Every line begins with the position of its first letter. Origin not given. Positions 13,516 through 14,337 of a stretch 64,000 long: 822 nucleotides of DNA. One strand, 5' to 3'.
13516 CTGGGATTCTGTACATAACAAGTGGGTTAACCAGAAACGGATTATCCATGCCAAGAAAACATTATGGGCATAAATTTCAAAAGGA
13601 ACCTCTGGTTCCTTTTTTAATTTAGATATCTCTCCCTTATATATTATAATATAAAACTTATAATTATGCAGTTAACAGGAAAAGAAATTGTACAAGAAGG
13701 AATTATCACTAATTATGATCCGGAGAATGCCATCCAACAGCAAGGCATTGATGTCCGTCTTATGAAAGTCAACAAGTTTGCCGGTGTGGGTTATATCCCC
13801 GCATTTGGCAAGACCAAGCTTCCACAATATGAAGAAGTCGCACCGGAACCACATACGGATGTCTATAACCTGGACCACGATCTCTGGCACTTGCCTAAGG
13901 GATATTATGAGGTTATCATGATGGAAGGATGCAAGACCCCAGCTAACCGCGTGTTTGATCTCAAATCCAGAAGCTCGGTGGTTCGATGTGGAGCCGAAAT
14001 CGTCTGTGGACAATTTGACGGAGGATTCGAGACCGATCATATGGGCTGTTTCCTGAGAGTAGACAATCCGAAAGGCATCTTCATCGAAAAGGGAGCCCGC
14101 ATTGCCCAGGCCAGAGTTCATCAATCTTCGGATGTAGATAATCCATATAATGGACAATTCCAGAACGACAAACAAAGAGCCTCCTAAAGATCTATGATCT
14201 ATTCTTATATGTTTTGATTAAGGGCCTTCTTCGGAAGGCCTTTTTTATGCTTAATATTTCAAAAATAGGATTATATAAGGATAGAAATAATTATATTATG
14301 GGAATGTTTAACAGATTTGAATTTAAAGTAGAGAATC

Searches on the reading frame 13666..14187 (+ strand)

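Call 33: search_protein_families(library=phrogs, proteins=[window:13666-14187:+], max_evalue=0.001)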
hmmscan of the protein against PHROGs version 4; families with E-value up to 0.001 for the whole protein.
window:13666-14187:+ (173 aa): 1 family
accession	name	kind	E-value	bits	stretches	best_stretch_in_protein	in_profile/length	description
phrog_1663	-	DNA, RNA and nucleotide metabolism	5.9e-10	39.7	1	3-170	52-212/303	dCTP deaminase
